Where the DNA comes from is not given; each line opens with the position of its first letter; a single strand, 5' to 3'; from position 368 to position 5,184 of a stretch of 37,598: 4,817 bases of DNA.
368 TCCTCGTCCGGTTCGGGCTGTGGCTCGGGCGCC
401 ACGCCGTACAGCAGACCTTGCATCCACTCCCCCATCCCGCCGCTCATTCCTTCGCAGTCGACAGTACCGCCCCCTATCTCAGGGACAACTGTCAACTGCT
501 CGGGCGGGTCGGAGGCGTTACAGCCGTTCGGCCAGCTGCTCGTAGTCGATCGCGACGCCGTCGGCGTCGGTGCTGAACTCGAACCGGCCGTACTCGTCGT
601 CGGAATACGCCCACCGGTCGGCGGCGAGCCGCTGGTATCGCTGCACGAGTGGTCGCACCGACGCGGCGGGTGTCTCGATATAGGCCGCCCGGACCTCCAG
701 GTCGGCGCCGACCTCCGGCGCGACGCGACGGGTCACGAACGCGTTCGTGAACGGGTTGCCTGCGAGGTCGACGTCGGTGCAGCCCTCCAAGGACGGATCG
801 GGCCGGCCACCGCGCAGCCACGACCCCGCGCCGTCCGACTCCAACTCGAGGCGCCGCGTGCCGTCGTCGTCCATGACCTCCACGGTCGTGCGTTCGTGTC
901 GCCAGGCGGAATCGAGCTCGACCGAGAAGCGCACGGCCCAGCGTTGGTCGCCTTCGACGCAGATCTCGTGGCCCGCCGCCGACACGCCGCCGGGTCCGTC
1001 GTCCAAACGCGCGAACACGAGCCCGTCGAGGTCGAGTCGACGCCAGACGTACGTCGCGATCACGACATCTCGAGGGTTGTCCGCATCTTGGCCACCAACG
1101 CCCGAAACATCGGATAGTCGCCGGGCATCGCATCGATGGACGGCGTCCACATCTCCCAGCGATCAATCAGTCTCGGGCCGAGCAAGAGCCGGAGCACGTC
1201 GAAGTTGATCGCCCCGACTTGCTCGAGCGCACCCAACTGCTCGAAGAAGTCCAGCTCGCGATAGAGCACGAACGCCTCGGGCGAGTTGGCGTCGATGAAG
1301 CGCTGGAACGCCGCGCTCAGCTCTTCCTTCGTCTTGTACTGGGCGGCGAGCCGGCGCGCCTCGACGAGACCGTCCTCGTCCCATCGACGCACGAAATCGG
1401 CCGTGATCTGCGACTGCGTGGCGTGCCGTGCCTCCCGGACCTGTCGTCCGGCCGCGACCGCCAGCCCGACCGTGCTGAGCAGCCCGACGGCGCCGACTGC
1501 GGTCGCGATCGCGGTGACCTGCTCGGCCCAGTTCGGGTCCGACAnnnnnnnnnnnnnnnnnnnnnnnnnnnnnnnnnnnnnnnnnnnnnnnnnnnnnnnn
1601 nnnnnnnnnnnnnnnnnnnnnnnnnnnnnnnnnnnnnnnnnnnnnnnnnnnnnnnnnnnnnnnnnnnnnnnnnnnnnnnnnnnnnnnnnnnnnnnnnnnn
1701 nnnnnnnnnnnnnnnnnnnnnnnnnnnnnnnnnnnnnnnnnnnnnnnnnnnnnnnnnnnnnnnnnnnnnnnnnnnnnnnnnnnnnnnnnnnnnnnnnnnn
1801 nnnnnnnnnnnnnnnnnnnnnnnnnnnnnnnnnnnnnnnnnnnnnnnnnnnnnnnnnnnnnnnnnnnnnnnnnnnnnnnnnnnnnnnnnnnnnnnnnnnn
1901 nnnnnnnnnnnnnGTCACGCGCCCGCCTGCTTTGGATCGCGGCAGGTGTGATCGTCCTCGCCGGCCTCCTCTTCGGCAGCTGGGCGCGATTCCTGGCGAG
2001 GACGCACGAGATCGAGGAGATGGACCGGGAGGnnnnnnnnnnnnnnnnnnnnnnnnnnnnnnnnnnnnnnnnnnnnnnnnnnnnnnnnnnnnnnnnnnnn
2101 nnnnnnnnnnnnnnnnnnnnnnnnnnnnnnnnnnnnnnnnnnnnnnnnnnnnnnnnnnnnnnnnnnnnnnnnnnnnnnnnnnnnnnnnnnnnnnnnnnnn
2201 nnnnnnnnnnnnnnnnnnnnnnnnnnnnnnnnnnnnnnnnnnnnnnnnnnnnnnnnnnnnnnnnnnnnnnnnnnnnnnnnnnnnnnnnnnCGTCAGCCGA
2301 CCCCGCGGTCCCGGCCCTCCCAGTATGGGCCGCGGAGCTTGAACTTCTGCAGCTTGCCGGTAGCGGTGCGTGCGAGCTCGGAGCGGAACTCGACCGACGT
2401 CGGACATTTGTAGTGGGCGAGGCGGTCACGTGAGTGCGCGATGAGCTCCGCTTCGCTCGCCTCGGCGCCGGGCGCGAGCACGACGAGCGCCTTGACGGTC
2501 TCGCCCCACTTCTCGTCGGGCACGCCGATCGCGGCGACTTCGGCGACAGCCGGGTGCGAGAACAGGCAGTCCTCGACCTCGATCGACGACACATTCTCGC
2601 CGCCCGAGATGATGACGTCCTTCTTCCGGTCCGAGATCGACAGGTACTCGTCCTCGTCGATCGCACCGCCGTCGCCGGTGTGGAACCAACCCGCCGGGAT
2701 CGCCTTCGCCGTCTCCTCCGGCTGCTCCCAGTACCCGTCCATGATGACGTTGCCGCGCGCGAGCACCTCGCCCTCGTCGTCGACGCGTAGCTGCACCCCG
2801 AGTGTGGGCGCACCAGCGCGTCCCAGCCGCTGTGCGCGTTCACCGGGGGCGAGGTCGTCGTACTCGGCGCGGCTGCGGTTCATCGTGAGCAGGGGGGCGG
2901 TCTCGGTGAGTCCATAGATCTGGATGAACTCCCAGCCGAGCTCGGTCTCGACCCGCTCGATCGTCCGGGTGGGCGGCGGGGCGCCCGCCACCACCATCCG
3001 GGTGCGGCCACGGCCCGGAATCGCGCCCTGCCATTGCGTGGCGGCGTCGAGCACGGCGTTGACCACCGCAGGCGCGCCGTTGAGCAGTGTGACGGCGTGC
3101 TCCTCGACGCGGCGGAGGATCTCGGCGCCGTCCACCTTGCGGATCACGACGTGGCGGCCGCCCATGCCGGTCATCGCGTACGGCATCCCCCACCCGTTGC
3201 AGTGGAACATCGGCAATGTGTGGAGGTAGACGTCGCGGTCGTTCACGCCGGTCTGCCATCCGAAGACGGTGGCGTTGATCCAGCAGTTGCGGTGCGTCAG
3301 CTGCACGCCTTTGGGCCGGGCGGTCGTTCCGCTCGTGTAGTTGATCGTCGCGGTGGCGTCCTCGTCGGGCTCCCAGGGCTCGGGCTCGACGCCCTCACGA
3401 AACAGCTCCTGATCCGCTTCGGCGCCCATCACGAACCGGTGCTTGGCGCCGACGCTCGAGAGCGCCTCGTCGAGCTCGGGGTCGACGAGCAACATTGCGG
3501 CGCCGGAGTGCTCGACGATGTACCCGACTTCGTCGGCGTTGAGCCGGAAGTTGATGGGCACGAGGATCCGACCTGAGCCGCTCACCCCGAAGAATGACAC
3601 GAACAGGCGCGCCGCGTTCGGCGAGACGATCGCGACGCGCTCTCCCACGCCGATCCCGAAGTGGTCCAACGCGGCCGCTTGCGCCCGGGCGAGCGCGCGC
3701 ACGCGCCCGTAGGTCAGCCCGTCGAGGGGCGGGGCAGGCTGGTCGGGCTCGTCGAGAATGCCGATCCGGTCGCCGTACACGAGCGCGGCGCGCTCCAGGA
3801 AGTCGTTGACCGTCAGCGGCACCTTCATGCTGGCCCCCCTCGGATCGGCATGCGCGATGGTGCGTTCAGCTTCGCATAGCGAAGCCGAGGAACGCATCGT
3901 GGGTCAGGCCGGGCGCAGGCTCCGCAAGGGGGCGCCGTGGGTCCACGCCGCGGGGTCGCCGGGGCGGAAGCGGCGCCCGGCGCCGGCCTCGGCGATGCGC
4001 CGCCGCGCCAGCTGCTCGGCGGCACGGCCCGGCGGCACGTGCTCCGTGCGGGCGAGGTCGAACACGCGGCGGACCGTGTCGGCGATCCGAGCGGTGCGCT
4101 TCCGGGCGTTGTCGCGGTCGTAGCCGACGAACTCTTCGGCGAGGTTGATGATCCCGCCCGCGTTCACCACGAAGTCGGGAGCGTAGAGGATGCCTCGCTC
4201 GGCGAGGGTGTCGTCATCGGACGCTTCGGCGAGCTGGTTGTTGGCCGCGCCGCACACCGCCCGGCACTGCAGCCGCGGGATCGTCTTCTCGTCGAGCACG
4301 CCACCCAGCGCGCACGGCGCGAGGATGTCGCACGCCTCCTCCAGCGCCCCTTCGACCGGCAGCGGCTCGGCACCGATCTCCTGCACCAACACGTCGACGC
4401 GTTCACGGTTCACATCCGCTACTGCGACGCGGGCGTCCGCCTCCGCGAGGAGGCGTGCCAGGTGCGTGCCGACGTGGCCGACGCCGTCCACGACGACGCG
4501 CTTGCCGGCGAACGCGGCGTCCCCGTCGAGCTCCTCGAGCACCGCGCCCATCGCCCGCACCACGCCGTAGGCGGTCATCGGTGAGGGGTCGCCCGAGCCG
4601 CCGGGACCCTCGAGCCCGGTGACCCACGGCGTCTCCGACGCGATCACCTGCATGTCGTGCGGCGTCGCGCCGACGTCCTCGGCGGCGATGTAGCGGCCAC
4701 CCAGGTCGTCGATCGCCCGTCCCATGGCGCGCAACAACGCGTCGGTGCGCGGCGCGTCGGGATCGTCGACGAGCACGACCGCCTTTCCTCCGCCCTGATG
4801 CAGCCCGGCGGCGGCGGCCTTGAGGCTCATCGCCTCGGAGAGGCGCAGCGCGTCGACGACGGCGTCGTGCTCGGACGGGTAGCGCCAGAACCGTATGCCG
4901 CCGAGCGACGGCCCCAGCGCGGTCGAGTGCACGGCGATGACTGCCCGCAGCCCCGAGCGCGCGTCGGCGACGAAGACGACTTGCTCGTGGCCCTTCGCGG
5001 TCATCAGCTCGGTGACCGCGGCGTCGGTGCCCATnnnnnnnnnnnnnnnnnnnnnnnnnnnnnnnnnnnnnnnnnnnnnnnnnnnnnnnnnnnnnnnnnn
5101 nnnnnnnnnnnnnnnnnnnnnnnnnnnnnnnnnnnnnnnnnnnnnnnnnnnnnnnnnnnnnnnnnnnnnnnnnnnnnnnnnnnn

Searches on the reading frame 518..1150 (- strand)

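Call 74: search_protein_families(library=pfam, proteins=[window:518-1150:-], max_evalue=0.0001)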
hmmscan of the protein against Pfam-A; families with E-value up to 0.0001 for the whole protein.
window:518-1150:- (210 aa): 1 family
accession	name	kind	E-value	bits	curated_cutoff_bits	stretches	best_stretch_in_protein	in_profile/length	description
PF06475.18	Glycolipid_bind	-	1.1e-40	139.5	25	1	34-209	2-180/180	Putative glycolipid-binding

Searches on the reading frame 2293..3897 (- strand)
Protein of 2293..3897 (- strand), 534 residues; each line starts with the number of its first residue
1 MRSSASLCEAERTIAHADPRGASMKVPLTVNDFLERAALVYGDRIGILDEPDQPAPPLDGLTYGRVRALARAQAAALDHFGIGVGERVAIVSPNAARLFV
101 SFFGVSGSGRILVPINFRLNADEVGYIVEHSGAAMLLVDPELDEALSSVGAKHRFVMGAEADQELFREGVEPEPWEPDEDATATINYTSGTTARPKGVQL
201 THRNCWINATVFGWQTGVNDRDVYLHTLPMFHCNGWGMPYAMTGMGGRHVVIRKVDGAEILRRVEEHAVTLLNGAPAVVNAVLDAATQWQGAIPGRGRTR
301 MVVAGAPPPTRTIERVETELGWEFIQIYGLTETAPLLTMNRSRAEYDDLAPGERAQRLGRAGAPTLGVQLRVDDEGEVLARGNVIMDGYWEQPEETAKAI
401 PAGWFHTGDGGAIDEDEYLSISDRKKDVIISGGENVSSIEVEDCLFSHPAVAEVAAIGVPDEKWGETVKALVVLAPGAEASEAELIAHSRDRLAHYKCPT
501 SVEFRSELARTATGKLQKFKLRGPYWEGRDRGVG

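Call 73: search_protein_families(library=pfam, proteins=[window:2293-3897:-], max_evalue=0.0001)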
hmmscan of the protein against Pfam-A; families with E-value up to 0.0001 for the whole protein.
window:2293-3897:- (534 aa): 2 families
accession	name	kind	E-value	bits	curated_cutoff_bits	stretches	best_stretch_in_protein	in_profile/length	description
PF00501.34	AMP-binding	-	2.1e-70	237.9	29.9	1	59-390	20-384/384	AMP-binding enzyme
PF13193.12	AMP-binding_C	-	1.4e-22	80.9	24.5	1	440-515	1-76/76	AMP-binding enzyme C-terminal domain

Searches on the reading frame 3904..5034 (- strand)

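Call 73: search_protein_families(library=pfam, proteins=[window:3904-5034:-], max_evalue=0.0001)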
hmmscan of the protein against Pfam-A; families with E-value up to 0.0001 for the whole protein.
window:3904-5034:- (376 aa): 2 families
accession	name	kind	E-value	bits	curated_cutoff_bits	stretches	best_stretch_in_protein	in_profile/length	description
PF00208.27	ELFV_dehydrog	-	4.1e-23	82.8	23.4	2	221-350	98-236/241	Glutamate/Leucine/Phenylalanine/Valine dehydrogenase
PF02812.23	ELFV_dehydrog_N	-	2.2e-22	79.6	25.3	1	16-135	1-127/129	Glu/Leu/Phe/Val dehydrogenase, dimerisation domain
